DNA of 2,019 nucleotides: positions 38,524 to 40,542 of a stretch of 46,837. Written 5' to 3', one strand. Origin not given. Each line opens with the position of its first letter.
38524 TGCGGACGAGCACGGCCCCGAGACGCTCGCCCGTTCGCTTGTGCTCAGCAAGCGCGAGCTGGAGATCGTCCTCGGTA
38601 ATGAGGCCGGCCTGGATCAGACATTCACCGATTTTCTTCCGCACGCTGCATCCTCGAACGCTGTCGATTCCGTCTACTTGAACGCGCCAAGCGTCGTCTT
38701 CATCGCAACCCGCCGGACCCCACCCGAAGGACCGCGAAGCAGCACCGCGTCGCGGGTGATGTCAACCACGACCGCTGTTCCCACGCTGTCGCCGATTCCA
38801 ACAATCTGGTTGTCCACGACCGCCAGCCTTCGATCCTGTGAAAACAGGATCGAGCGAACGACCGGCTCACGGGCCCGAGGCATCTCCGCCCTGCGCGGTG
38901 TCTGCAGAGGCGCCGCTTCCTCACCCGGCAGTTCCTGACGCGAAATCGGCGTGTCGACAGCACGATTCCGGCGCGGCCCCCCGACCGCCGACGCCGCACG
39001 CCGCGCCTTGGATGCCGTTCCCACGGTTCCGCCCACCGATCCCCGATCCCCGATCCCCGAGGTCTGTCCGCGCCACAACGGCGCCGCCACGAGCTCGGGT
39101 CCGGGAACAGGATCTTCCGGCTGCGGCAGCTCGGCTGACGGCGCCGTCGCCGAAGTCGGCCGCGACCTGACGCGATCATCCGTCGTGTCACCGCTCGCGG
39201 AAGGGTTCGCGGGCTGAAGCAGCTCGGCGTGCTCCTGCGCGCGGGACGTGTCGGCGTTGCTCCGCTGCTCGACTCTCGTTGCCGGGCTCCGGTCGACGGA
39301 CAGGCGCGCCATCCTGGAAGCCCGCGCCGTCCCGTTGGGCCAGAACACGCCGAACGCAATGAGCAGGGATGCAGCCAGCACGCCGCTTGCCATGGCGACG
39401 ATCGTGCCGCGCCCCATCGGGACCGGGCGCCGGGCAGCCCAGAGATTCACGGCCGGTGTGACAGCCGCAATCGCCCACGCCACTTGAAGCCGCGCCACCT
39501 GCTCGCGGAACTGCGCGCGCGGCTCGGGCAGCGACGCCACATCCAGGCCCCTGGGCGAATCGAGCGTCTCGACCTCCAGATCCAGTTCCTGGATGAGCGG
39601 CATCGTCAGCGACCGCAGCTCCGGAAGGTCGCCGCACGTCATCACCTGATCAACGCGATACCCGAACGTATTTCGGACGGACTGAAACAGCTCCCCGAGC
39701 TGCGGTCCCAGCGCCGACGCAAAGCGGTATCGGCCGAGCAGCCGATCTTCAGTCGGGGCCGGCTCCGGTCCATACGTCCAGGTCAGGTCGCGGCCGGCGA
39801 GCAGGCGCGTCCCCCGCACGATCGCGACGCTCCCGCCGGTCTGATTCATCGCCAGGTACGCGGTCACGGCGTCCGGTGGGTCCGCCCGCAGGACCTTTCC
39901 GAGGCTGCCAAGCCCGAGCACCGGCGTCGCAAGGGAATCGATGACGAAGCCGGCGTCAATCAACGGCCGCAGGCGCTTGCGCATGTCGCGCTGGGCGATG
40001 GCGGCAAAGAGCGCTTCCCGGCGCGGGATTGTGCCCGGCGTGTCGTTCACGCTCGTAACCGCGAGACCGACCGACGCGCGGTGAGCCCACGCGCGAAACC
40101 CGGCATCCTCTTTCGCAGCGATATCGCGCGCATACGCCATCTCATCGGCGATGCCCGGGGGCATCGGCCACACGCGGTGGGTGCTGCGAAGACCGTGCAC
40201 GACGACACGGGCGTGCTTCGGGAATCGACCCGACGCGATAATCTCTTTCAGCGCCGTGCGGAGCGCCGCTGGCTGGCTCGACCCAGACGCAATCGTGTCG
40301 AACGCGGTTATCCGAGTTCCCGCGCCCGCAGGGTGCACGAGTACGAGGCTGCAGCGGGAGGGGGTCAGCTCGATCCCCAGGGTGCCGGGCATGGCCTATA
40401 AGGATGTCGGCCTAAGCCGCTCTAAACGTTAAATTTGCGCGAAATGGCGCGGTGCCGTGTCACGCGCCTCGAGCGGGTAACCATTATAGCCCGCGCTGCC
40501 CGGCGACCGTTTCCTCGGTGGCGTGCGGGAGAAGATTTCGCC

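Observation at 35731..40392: Orphan GspL/PilM-like anchor + GspE/PilB-family ATPase + J-domain protein operon with no pilin, platform or secretin genes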

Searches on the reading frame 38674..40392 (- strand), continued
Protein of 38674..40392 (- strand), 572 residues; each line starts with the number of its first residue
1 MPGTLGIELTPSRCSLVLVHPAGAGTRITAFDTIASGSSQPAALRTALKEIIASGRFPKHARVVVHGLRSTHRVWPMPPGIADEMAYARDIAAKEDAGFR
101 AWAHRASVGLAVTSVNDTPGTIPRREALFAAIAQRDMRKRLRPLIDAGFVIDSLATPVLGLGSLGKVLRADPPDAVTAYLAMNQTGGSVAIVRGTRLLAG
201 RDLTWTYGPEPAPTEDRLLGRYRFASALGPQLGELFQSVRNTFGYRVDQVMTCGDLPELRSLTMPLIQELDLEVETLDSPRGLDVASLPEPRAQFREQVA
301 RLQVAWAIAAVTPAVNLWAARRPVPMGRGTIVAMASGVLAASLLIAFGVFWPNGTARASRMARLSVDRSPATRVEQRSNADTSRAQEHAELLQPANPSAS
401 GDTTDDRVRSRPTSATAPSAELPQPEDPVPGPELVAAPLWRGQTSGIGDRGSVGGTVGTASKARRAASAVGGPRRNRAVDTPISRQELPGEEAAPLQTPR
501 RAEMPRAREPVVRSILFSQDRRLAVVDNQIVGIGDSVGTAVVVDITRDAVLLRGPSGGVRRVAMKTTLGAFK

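Call 33: search_protein_families(library=ncbifam, proteins=[L008:5049-6743:+, L008:6902-8203:+, L008:8200-9879:+, L002:2739-4088:+, L002:4085-5476:+, L008:9962-11722:+], max_evalue=0.001)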
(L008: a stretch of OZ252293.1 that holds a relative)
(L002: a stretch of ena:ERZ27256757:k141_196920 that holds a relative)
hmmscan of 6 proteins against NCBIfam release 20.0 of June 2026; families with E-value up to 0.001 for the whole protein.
L008:5049-6743:+ (564 aa): 9 families
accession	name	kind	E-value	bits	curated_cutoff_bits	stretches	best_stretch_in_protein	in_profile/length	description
TIGR02519.1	pilus_MshL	equivalog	5.7e-49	166.7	250.2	1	299-552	3-290/290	pilus (MSHA type) biogenesis protein MshL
TIGR02517.1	type_II_gspD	equivalog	8.6e-43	146.7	351.35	1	382-558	417-596/600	type II secretion system secretin GspD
TIGR02515.1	IV_pilus_PilQ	subfamily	3e-41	141.8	284.35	2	386-552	265-427/428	type IV pilus secretin PilQ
TIGR02520.1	pilus_B_mal_scr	equivalog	2.4e-32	112.2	287.65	1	198-549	130-511/513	PilN family type IVB pilus formation outer membrane protein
TIGR02516.1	type_III_yscC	equivalog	1.8e-26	92.7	238.45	1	302-553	206-462/463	type III secretion system outer membrane ring subunit SctC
NF010083.0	PRK13568.1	equivalog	7.8e-25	87.5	554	1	152-552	25-417/419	DNA uptake porin HofQ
NF007851.2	PRK10560.1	exception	1e-16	60.8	598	1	281-553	130-410/412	DNA uptake porin HofQ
NF042912.1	Amuc_1098_fam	equivalog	2.1e-16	59.2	750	1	475-554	719-798/805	Amuc_1098 family type IV pilus outer membrane protein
NF011873.0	PRK15346.1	equivalog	3.1e-12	46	524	1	312-537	250-479/499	EscC/YscC/HrcC family type III secretion system outer membrane ring protein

L008:6902-8203:+ (433 aa): 3 families
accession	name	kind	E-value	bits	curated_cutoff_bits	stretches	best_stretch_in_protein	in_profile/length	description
TIGR03015.1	pepcterm_ATPase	hypoth_equivalog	5.8e-60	203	324.5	1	5-237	42-266/269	XrtA/PEP-CTERM system-associated ATPase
TIGR03600.1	phage_DnaB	exception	4.2e-05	22.7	498.65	1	8-141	196-319/421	phage replicative helicase, DnaB family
TIGR01420.1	pilT_fam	subfamily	0.00077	18.8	319.1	0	6-36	122-152/343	PilT/PilU family type 4a pilus ATPase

L008:8200-9879:+ (559 aa): 21 families
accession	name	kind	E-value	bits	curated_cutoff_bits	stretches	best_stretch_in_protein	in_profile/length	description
NF040959.1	MamA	equivalog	1.8e-24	86.3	200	1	377-528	46-197/204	magnetosome protein MamA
TIGR02521.1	type_IV_pilW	equivalog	9.7e-21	74.4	154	1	373-541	36-206/234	type IV pilus biogenesis/stability protein PilW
TIGR02917.1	PEP_TPR_lipo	equivalog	5.2e-17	61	312.2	1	371-526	434-589/899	XrtA/PEP-CTERM system TPR-repeat protein PrsT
NF033762.1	social_mot_Tgl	equivalog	1.9e-16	60.2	225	1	371-527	34-193/252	social motility TPR repeat lipoprotein Tgl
NF033758.1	gliding_GltE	equivalog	1.7e-15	56.9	225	1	398-536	218-357/411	adventurous gliding motility TPR repeat lipoprotein GltE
NF008391.2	PRK11189.1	equivalog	2.9e-11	43.4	250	1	405-494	68-157/297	lipoprotein NlpI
NF002725.1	PRK02603.1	equivalog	1.5e-09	38.1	143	1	376-445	43-115/173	photosystem I assembly protein Ycf3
NF008757.0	PRK11788.1-5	equivalog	3.1e-08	33.2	363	0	469-525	34-90/388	lipopolysaccharide assembly protein LapB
TIGR02552.1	LcrH_SycD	equivalog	3.4e-08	33.3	104.8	1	373-469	23-119/136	SycD/LcrH family type III secretion system chaperone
NF033920.0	C39_PA2778_fam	equivalog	2.2e-07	30.6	150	0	372-433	194-255/255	PA2778 family cysteine peptidase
NF008520.0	PRK11447.1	equivalog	2.4e-06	25.7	858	0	376-463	277-362/1157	cellulose synthase complex outer membrane protein BcsC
NF008756.0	PRK11788.1-4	equivalog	5.5e-06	25.7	474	0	484-525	49-90/389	lipopolysaccharide assembly protein LapB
NF047558.1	TPR_END_plus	domain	9.7e-06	25.4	32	0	407-437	4-34/56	TPR end-of-group domain-containing protein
NF047507.1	TPR_BatC_Lepto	exception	1.1e-05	25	175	0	380-442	70-136/214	TPR repeat-containing protein BatC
NF008755.0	PRK11788.1-3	equivalog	1.7e-05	24.3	430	0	467-528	33-94/388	lipopolysaccharide assembly protein LapB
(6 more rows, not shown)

L002:2739-4088:+ (449 aa): 9 families
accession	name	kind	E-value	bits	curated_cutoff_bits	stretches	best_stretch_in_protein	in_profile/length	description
TIGR02519.1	pilus_MshL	equivalog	4.9e-39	134.1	250.2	2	271-438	105-290/290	pilus (MSHA type) biogenesis protein MshL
TIGR02520.1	pilus_B_mal_scr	equivalog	3.3e-33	115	287.65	1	152-434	200-510/513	PilN family type IVB pilus formation outer membrane protein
TIGR02515.1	IV_pilus_PilQ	subfamily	2.9e-30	105.6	284.35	2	56-254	4-200/428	type IV pilus secretin PilQ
TIGR02517.1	type_II_gspD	equivalog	1.2e-21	76.8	351.35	1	264-443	408-595/600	type II secretion system secretin GspD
TIGR02516.1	type_III_yscC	equivalog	4.1e-16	58.6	238.45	1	194-438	206-461/463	type III secretion system outer membrane ring subunit SctC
NF010083.0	PRK13568.1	equivalog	4.9e-14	51.9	554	1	65-439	36-418/419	DNA uptake porin HofQ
NF007851.2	PRK10560.1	exception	1.2e-12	47.4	598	1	55-439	23-410/412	DNA uptake porin HofQ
NF011873.0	PRK15346.1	equivalog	5.7e-08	31.9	524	1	194-440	243-496/499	EscC/YscC/HrcC family type III secretion system outer membrane ring protein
NF042912.1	Amuc_1098_fam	equivalog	2.4e-06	25.9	750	0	375-441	725-799/805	Amuc_1098 family type IV pilus outer membrane protein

L002:4085-5476:+ (463 aa): 3 families
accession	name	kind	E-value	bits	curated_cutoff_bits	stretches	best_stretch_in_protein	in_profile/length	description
TIGR03015.1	pepcterm_ATPase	hypoth_equivalog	7.8e-86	287.8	324.5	1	23-296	1-266/269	XrtA/PEP-CTERM system-associated ATPase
TIGR02928.1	TIGR02928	subfamily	2.4e-06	26.7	181.3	1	68-311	43-290/366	orc1/cdc6 family replication initiation protein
TIGR02223.1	ftsN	equivalog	0.00023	20.8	107.65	1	377-451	217-289/299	cell division protein FtsN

L008:9962-11722:+ (586 aa): 0 families
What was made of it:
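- Closest known: MSHA pilus system of Vibrio. Different: The MshL and GspA-family matches fall below equivalog cut-offs (call 33).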

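Call 54: search_protein_representatives(alignment_id=A1)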
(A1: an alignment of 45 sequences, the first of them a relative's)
Query: 45 sequences, 471 profile positions. Proteins with E-value up to 0.001 (for the whole library): 5207; up to 1e-10: 733; up to 1e-30: 368. The best 150 are listed.
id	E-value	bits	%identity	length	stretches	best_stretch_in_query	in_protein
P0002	2.9e-174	597.1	-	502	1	1-466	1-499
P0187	4.1e-174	596.6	-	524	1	1-466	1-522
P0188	3.1e-172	590.4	-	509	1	1-466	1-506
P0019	1.3e-171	588.4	-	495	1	1-465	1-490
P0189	2.4e-169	580.9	-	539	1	1-468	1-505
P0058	5.5e-169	579.7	-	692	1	1-466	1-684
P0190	8.4e-169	579.1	-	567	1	1-465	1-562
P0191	2.7e-162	557.6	-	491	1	1-466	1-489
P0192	3.7e-159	547.3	-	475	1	1-463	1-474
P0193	2.2e-157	541.4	-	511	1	1-463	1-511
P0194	1.4e-156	538.8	-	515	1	4-465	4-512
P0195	2.0e-155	534.9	-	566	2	1-392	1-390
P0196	2.8e-153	527.9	-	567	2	1-378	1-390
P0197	4.0e-153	527.4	-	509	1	1-465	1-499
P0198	1.4e-152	525.6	-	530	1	1-463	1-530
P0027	1.1e-137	476.5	-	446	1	1-468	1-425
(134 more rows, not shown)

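Call 62: find_encoding_contigs(protein=P0063, flank=10000, max_places=1)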
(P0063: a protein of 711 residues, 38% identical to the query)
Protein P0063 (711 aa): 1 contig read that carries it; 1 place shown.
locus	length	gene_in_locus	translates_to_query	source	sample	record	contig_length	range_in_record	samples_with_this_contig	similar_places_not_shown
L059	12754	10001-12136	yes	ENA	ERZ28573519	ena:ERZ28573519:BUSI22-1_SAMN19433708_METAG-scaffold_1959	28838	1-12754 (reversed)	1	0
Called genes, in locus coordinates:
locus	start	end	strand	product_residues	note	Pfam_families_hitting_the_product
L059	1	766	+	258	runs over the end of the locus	PF00106:adh_short, PF08659:KR, PF13561:adh_short_C2, PF23441:SDR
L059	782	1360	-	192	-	PF08241:Methyltransf_11, PF13649:Methyltransf_25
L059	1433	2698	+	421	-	PF07994:NAD_binding_5, PF01658:Inos-1-P_synth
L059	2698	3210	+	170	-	PF17647:DUF5518 (faint), PF27404:MJ1491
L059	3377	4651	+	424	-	PF00263:Secretin (weak)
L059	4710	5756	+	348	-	PF01637:ATPase_2 (weak), PF13191:AAA_16, PF13604:AAA_30 (faint), PF13173:AAA_14 (faint), PF13245:AAA_19 (faint), PF13401:AAA_22, PF00004:AAA (weak)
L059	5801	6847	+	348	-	-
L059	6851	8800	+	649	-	PF16177:ACAS_N, PF00501:AMP-binding, PF13193:AMP-binding_C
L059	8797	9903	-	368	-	PF00990:GGDEF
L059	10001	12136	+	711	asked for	-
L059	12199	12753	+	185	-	?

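Call 63: find_encoding_contigs(protein=P0034, flank=10000, max_places=2)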
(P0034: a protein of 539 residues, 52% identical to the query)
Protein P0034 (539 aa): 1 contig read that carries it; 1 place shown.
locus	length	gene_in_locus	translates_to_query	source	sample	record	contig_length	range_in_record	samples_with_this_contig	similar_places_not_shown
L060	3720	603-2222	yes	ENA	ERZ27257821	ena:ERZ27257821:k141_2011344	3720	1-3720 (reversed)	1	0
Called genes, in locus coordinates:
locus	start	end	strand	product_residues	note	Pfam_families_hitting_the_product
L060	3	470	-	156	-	?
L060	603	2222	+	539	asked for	-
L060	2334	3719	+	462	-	?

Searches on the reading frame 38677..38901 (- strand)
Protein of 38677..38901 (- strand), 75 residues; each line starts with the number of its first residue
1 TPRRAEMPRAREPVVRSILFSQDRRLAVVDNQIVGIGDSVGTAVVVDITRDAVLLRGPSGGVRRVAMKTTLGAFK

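Call 31: search_protein_families(library=pfam, alignment_id=A2, max_evalue=10)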
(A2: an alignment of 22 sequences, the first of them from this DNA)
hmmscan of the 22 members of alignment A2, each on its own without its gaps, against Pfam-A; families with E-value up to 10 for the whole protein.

A. member 1, seq(75 aa): 2 families
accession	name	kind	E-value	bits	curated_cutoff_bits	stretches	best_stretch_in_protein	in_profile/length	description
PF16537.11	T2SSB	-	0.01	15.9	28.4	1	22-56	15-50/60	Type II secretion system protein B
PF23862.1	CdsD_C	-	0.097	13.2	27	1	27-55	18-46/56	CdsD C-terminal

B. families by the number of members that match (of 22 scanned): 5 families
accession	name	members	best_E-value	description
PF16537.11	T2SSB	18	3.6e-05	Type II secretion system protein B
PF23862.1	CdsD_C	10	0.00019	CdsD C-terminal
PF11283.13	DUF3084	1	0.073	Protein of unknown function (DUF3084)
PF22039.1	HUTI_composite_bact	1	0.12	Imidazolonepropionase-like composite domain, bacteria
PF22074.2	Cep192_D5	1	0.18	Cep192 domain 5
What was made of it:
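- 38674..40392 (-): 572-aa bitopic protein. Cytoplasmic PilM-fold domain (aa 1-310; nt 39463-40392), TM helix (aa 328-347; nt 39352-39411), disordered A/R/P/S-rich linker (aa 350-505; nt 38878-39345), periplasmic six-strand GspB/HR-like domain (aa 510-565; nt 38698-38865). Pfam T2SSB matches 18/22 members below threshold (call 31).
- On GspB (PF16537 T2SSB): The window protein scores 15.9 bits against a cut-off of 28.4 (call 31).
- HR-like C-terminal domain: call 31.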

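Call 32: search_solved_structures(query=A2, max_evalue=10, show_alignments=4)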
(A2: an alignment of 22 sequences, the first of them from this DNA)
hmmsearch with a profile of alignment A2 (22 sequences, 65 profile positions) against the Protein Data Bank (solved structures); distinct sequences matched with E-value up to 10: 5.
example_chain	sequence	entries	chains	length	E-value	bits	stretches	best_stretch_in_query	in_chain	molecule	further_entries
3r20_A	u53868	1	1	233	0.0052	19.4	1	2-35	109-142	Cytidylate kinase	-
2voh_B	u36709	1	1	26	0.58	12.9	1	7-26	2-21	BCL-2 HOMOLOGOUS ANTAGONIST/KILLER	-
1wx8_A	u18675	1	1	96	0.67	12.7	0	47-62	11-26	RIKEN cDNA 4931431F19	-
7lgm_A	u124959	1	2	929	2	11.2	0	6-31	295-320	Cyanophycin synthase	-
8pjr_A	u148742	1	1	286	2.6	10.8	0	18-35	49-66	SAKe6AC-LB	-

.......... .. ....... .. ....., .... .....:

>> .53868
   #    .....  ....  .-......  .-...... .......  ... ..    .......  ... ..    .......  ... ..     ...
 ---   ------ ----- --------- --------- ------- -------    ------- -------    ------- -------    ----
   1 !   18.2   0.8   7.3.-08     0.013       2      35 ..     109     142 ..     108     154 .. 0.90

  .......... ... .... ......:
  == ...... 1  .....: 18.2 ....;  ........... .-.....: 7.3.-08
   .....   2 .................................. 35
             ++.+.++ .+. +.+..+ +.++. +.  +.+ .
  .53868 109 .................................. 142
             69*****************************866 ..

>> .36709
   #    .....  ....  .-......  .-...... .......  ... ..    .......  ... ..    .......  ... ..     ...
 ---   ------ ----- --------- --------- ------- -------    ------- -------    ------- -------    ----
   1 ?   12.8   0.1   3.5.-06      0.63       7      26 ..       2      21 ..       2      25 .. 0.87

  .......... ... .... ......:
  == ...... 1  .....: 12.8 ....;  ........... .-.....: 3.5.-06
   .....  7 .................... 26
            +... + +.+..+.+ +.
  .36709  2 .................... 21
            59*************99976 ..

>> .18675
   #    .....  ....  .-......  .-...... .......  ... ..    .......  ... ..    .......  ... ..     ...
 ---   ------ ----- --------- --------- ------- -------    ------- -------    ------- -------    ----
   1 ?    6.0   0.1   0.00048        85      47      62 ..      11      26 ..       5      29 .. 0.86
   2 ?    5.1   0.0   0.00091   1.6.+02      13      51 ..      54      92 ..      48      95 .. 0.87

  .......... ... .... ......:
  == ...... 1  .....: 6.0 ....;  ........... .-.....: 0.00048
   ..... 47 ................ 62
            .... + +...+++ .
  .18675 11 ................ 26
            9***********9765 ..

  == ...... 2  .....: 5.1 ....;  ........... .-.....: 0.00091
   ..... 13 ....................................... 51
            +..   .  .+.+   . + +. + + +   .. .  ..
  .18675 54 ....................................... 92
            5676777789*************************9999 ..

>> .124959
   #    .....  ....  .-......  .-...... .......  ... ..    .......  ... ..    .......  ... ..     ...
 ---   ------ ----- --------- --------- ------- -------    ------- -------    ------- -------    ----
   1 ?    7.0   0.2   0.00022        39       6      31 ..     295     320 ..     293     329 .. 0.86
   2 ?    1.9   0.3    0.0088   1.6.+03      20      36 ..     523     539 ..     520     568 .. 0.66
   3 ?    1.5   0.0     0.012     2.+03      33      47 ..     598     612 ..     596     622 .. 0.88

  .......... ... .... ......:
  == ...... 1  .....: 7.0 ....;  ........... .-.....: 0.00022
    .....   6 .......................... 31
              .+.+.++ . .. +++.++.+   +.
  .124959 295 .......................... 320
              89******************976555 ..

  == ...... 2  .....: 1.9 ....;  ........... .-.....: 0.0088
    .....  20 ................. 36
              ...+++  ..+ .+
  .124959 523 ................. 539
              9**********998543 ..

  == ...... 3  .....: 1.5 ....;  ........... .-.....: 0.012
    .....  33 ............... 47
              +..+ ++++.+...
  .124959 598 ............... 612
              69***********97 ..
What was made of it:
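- Tried and rejected: The best hit, a cytidylate kinase, is spurious (call 32).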
